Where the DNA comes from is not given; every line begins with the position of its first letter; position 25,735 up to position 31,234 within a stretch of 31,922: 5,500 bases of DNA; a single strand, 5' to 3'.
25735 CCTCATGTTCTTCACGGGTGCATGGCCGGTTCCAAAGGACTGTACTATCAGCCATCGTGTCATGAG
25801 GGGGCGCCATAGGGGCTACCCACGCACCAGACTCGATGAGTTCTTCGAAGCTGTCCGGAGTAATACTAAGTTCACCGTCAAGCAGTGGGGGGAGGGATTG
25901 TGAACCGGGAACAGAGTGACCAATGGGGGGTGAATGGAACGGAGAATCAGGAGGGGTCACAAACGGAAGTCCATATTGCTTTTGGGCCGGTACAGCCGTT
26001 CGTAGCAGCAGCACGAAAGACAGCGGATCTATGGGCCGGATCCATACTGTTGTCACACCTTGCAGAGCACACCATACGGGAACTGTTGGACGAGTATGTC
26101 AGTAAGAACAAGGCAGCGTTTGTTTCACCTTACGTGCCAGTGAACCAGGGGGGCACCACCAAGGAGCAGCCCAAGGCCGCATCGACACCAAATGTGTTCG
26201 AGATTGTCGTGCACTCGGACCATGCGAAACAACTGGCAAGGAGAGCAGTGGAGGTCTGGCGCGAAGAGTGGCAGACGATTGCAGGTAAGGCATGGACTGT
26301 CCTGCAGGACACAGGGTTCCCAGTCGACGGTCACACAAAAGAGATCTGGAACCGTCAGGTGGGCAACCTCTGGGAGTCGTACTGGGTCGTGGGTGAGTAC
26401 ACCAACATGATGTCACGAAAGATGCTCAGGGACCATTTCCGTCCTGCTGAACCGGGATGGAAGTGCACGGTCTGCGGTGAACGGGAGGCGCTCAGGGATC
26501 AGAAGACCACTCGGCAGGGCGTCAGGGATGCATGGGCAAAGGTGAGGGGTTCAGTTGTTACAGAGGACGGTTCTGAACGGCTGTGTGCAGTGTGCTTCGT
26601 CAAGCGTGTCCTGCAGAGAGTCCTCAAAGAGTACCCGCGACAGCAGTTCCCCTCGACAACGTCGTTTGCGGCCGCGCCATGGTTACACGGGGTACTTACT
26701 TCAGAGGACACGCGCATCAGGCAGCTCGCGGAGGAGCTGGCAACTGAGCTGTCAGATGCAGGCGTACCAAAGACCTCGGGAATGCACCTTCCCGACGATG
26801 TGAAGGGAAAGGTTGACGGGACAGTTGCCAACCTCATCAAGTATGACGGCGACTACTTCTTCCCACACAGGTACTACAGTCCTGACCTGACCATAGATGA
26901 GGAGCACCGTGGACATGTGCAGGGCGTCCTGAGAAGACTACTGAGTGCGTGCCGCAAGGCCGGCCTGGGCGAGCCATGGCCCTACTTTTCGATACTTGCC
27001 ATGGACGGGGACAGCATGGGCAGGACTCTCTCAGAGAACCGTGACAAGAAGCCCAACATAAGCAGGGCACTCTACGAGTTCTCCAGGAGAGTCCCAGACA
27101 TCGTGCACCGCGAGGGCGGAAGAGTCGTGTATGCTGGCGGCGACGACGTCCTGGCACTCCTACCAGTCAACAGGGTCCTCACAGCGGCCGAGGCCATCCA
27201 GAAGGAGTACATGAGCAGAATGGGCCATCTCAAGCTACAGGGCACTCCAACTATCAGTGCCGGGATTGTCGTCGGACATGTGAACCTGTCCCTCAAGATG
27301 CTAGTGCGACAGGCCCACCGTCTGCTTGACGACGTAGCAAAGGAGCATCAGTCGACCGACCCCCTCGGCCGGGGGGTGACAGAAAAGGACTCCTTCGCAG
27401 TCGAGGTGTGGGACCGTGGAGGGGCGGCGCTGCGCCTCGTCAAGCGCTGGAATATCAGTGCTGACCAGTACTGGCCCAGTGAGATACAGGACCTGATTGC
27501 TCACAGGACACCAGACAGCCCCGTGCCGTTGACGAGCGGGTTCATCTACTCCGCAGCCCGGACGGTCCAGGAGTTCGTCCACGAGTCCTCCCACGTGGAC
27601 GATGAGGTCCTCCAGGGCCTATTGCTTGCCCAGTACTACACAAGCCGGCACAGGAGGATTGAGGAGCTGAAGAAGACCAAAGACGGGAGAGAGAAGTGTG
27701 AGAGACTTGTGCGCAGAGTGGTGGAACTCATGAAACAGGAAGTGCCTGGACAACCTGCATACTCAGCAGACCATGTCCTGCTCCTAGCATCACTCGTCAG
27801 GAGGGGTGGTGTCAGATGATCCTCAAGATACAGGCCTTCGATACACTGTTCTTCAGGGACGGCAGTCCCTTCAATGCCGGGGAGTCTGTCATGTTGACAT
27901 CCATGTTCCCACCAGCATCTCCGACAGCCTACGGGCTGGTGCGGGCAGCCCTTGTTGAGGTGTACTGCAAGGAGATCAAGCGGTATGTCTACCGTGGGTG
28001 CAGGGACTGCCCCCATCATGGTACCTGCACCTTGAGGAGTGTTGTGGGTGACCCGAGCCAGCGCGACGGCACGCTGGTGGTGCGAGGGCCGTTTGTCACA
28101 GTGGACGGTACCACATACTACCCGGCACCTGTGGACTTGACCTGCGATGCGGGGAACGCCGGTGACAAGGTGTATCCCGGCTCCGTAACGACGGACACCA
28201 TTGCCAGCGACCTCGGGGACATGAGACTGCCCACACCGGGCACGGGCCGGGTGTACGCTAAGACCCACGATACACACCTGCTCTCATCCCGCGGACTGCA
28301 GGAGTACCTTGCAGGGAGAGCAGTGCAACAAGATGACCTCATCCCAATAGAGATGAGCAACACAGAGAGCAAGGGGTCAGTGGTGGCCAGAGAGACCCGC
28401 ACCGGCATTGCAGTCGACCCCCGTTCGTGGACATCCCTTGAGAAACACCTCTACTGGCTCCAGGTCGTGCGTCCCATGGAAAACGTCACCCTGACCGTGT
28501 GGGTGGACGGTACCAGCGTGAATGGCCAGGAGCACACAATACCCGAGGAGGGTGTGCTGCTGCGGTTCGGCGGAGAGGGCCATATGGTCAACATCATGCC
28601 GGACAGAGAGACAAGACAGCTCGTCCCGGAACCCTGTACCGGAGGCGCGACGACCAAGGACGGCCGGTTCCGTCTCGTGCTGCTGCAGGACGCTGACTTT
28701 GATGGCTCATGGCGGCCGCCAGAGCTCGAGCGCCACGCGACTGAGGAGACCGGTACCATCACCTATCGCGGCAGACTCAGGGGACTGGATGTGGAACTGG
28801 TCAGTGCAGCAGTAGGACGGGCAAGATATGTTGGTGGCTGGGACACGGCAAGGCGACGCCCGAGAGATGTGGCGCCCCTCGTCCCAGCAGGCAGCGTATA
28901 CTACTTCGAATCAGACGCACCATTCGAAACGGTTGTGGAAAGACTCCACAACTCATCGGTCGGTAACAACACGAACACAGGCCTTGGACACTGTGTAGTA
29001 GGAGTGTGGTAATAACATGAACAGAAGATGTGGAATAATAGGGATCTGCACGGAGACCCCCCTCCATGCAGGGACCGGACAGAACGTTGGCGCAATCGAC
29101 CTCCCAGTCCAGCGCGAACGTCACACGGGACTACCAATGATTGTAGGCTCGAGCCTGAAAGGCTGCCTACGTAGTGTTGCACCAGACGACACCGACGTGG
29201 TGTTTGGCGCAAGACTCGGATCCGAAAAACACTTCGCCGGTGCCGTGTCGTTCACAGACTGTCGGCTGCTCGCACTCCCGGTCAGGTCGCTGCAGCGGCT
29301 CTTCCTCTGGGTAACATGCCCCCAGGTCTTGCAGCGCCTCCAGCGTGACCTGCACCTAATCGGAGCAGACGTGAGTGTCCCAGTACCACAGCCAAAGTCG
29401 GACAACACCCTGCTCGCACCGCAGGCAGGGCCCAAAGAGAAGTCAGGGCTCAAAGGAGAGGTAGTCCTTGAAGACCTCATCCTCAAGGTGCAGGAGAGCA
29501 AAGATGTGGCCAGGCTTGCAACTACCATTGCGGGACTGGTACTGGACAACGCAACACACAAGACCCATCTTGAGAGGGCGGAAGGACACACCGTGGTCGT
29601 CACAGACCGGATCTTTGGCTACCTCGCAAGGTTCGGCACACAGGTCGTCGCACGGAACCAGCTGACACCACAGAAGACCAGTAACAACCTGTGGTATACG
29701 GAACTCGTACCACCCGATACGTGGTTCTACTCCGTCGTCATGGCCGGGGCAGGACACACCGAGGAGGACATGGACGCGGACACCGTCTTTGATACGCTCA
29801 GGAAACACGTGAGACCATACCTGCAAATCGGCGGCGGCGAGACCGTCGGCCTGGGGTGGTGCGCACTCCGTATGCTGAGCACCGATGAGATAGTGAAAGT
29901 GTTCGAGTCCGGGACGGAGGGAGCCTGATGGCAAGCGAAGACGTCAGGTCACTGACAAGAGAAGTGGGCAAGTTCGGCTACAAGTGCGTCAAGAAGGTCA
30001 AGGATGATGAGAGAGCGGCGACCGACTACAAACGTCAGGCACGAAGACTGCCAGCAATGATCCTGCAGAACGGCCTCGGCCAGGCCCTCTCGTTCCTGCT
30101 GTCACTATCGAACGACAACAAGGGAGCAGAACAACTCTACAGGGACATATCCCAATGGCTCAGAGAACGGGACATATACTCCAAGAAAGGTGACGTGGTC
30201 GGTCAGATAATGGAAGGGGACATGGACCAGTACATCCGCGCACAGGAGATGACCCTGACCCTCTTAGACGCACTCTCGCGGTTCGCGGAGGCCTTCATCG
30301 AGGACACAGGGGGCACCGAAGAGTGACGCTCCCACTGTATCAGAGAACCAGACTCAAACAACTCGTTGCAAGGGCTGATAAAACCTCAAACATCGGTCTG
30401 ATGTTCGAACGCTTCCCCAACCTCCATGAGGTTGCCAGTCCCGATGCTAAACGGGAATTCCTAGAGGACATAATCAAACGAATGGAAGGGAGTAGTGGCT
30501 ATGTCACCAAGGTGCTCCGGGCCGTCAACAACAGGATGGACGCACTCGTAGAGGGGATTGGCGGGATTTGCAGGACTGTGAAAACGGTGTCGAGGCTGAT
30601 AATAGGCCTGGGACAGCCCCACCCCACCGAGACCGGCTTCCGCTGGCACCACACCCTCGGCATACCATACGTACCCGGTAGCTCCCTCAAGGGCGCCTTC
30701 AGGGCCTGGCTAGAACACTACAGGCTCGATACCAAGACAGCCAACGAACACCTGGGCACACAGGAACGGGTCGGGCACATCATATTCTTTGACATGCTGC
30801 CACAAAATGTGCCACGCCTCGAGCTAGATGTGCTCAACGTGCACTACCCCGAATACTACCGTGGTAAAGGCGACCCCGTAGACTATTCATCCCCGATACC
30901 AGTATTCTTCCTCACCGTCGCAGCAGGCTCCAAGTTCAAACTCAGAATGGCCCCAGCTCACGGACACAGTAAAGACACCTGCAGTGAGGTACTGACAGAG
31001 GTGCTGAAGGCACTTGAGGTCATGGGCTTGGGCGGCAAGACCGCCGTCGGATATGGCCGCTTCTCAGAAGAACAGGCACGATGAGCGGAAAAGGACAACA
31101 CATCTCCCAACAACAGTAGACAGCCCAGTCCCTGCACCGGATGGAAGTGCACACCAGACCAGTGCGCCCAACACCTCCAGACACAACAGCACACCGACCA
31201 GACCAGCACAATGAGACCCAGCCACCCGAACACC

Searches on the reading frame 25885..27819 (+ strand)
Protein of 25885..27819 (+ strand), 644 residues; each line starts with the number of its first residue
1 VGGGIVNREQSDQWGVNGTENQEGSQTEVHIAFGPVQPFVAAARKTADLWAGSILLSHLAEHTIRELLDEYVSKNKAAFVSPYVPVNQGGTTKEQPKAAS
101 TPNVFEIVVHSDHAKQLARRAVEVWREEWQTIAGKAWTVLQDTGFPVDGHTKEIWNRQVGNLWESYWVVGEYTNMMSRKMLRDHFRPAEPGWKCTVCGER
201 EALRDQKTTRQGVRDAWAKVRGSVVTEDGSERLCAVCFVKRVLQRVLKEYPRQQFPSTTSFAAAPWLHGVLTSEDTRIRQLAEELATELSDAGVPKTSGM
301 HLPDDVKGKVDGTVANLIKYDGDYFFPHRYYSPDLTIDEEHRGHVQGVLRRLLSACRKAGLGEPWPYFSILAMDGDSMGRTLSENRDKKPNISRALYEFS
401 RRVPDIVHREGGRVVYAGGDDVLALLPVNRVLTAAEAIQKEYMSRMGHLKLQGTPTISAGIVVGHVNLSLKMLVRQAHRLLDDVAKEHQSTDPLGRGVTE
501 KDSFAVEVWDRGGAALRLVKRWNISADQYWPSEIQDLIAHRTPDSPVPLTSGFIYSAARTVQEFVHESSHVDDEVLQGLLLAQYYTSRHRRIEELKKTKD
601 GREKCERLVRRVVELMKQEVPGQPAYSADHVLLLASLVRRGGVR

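Call 5: search_protein_families(library=pfam, proteins=[window:25885-27819:+], max_evalue=0.01)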
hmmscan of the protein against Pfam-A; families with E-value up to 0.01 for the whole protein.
window:25885-27819:+ (644 aa): 3 families
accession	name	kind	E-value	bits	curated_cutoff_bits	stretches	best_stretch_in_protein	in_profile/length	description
PF22335.1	Cas10-Cmr2_palm2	-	1e-30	107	27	1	367-492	1-130/133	Cas10/Cmr2, second palm domain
PF12469.13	Cmr2_N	-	4.1e-19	69.2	25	1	29-133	2-110/111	CRISPR-associated protein Cmr2, N-terminal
PF18182.6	mCpol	-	1.1e-06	29.5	26.4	1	371-472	2-102/114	minimal CRISPR polymerase domain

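Call 8: search_protein_families(library=ncbifam, proteins=[window:25885-27819:+], max_evalue=0.01)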
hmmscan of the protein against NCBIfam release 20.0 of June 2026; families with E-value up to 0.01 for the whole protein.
window:25885-27819:+ (644 aa): 2 families
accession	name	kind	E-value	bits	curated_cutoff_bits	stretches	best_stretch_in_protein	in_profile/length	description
TIGR02577.1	cas_TM1794_Cmr2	equivalog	8.3e-47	160.2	79.4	2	178-483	231-507/510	type III-B CRISPR-associated protein Cas10/Cmr2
TIGR02578.2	cas_TM1811_Csm1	equivalog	1e-11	44.3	170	1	366-614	507-727/753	type III-A CRISPR-associated protein Cas10/Csm1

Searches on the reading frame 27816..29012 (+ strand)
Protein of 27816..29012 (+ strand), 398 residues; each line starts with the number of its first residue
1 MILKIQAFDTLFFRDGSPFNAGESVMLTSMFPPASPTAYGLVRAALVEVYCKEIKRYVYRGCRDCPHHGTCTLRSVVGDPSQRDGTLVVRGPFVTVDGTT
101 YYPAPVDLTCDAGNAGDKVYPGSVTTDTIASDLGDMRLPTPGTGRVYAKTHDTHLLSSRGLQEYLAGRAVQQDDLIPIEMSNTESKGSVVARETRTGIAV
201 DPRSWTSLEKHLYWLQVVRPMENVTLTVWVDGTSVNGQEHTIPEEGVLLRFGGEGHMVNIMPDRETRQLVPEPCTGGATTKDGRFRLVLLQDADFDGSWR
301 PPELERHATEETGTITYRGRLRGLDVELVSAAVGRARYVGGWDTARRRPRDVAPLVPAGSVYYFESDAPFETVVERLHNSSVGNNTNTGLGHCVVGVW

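Call 5: search_protein_families(library=pfam, proteins=[window:27816-29012:+], max_evalue=0.01)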
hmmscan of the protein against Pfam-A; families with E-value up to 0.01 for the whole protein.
window:27816-29012:+ (398 aa): 1 family
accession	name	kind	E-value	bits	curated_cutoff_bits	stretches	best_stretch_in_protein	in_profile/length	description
PF09700.15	Cas_Cmr3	-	5.4e-58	197.6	21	1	3-398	1-367/367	CRISPR-associated protein (Cas_Cmr3)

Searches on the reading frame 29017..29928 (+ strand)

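Call 5: search_protein_families(library=pfam, proteins=[window:29017-29928:+], max_evalue=0.01)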
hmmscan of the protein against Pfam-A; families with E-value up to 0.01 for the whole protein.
window:29017-29928:+ (303 aa): 1 family
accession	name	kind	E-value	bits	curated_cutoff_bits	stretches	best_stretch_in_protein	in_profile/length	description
PF03787.20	RAMPs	-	3.3e-16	60.8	22.1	1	12-282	4-188/189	RAMP superfamily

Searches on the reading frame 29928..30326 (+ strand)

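Call 5: search_protein_families(library=pfam, proteins=[window:29928-30326:+], max_evalue=0.01)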
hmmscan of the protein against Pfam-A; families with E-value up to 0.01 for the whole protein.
window:29928-30326:+ (132 aa): 2 families
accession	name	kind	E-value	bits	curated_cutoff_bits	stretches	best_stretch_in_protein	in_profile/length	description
PF09701.15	Cas_Cmr5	-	2.9e-29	102.1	21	1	12-123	4-119/119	CRISPR-associated protein (Cas_Cmr5)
PF04286.17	DUF445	-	0.0031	17.9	33.8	1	7-123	83-199/368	Protein of unknown function (DUF445)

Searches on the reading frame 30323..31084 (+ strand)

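Call 5: search_protein_families(library=pfam, proteins=[window:30323-31084:+], max_evalue=0.01)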
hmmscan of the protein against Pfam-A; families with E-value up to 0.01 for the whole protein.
window:30323-31084:+ (253 aa): 1 family
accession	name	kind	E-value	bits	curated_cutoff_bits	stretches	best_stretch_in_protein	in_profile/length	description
PF03787.20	RAMPs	-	8.8e-22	79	22.1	1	85-248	1-189/189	RAMP superfamily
